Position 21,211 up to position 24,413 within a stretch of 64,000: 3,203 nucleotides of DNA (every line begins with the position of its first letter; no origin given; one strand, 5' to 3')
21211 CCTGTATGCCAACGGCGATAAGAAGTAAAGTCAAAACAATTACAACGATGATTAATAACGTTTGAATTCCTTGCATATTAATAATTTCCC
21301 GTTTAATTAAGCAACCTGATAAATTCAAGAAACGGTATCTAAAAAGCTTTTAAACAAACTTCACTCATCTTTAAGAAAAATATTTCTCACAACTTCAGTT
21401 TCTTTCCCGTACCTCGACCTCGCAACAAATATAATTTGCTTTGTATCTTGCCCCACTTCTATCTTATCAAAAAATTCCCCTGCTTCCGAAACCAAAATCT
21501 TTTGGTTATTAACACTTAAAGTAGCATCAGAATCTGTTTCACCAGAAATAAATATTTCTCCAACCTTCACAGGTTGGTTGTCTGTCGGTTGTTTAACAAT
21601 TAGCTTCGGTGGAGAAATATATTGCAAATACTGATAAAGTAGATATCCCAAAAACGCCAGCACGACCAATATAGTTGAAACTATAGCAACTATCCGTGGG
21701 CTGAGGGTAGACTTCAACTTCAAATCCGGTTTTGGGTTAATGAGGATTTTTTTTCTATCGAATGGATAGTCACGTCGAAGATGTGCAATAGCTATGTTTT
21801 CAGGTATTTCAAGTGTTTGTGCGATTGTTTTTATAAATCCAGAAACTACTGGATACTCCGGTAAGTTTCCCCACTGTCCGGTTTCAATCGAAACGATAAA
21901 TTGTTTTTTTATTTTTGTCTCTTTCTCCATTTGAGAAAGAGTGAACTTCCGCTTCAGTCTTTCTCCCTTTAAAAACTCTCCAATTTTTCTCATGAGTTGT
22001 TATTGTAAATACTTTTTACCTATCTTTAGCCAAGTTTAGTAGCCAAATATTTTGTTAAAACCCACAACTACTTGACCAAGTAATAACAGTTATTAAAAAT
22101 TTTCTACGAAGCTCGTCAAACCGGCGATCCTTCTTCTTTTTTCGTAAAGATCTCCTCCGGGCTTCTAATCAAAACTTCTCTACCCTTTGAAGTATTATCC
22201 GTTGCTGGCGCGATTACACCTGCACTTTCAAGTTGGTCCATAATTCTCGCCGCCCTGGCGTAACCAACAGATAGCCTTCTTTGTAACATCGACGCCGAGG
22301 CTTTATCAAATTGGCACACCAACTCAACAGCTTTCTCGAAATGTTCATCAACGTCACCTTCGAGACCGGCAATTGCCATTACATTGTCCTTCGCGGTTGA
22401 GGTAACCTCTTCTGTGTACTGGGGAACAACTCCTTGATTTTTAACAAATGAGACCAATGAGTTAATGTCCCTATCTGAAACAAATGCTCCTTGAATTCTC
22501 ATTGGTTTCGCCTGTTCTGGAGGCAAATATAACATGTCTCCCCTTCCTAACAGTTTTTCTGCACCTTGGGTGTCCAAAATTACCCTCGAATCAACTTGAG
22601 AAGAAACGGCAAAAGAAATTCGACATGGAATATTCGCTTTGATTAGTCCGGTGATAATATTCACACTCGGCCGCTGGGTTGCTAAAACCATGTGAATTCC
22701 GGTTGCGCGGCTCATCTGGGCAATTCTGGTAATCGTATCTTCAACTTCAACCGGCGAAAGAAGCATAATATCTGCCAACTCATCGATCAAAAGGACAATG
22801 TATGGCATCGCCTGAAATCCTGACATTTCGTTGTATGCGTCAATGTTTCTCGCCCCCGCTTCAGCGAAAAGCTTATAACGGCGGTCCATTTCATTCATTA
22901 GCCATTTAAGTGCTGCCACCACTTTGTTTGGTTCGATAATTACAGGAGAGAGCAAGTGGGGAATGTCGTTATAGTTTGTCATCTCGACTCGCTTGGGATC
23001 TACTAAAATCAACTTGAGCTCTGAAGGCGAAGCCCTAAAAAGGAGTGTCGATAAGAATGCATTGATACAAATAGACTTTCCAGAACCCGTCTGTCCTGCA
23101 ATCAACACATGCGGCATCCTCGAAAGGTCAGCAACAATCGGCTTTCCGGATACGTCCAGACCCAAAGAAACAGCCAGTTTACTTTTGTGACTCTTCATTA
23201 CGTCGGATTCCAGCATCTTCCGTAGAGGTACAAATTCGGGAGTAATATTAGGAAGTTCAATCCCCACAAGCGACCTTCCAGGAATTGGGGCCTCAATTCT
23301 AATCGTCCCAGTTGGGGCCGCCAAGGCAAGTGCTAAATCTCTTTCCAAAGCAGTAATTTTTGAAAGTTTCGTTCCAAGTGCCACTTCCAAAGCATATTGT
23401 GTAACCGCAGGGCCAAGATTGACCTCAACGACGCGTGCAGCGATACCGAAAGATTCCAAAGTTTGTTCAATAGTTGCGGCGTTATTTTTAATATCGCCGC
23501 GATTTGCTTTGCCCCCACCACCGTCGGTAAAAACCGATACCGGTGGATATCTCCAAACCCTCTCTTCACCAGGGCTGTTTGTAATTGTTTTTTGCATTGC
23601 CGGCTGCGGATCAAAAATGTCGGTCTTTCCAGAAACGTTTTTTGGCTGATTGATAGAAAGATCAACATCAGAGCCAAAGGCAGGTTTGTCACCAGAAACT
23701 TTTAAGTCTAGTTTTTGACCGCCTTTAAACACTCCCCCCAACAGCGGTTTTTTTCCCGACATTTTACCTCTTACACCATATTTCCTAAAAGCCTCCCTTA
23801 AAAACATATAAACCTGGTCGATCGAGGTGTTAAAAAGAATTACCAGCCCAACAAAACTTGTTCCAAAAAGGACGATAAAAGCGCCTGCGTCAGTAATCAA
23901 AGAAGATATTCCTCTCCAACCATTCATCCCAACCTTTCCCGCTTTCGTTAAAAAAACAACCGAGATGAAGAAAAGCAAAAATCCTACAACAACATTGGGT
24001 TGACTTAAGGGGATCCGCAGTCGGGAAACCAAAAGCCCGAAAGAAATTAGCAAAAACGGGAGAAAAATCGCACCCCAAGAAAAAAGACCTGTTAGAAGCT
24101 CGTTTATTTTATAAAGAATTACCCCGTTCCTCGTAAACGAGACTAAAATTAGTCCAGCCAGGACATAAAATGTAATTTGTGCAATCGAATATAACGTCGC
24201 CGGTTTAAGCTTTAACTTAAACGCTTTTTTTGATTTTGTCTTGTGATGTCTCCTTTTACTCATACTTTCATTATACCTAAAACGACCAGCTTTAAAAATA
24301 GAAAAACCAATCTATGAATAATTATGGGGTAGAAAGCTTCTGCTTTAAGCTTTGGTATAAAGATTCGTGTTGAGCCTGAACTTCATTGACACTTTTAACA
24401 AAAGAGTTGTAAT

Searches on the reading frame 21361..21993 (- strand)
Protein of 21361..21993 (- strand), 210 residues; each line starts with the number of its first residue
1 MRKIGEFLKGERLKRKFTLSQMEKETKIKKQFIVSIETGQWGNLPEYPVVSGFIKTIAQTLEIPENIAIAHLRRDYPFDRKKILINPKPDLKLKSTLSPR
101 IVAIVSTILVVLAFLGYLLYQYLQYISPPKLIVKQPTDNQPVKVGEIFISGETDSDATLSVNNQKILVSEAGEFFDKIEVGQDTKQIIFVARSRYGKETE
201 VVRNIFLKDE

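Call 63: search_protein_families(library=pfam, proteins=[window:21361-21993:-], max_evalue=0.0001)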
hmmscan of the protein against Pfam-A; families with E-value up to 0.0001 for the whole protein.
window:21361-21993:- (210 aa): 3 families
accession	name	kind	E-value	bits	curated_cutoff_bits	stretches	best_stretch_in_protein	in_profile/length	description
PF13413.12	HTH_25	-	8.8e-13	48.3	24.6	1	8-65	2-59/62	Helix-turn-helix domain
PF12844.13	HTH_19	-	2.6e-06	27.7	30.2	1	5-66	1-56/64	Helix-turn-helix domain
PF09136.16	Glucodextran_B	-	6.6e-06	26.4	27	1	129-208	1-82/83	Glucodextranase, domain B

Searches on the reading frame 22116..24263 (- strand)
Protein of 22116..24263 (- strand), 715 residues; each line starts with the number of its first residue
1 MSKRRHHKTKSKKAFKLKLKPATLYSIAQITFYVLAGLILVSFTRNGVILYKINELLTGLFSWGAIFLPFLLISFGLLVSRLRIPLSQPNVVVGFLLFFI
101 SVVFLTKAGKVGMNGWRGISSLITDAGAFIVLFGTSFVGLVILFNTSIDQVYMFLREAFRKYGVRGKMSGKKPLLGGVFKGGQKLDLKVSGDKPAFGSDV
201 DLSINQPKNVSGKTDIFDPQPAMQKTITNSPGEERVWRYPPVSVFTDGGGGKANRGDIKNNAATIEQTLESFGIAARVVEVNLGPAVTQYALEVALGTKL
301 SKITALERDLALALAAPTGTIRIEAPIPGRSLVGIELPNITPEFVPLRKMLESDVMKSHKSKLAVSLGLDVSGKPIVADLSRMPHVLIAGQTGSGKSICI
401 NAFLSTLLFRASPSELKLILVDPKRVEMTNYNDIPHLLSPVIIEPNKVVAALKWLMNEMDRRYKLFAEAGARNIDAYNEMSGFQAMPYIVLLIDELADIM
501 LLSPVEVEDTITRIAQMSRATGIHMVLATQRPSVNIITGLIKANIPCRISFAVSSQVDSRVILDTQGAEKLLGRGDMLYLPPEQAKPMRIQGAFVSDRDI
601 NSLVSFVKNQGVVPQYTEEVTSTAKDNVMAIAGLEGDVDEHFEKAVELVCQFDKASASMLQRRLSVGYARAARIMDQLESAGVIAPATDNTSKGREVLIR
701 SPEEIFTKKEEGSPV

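Call 15: search_protein_families(library=pfam, proteins=[window:22116-24263:-], max_evalue=0.01)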
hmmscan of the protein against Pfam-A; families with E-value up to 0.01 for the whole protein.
window:22116-24263:- (715 aa): 7 families
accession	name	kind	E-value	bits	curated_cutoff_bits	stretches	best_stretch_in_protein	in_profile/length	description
PF01580.24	FtsK_SpoIIIE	-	1.3e-57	195.3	24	1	347-534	2-221/221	FtsK/SpoIIIE family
PF17854.6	FtsK_alpha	-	2.3e-26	92.3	22.9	1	252-339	16-101/101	FtsK alpha domain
PF09397.16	FtsK_gamma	-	4.6e-23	81.1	30.6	1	637-699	2-62/63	Ftsk gamma domain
PF05621.17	TniB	-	0.00028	20.8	22.4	0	381-415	33-67/189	Bacterial TniB protein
PF12846.13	AAA_10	-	0.0051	16.3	27.5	1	382-432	20-65/362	AAA-like domain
PF13401.12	AAA_22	-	0.0056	17.4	27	0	385-531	7-124/130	AAA domain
PF01935.23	DUF87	-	0.007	16.9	23.2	0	375-423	13-60/220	Helicase HerA, central domain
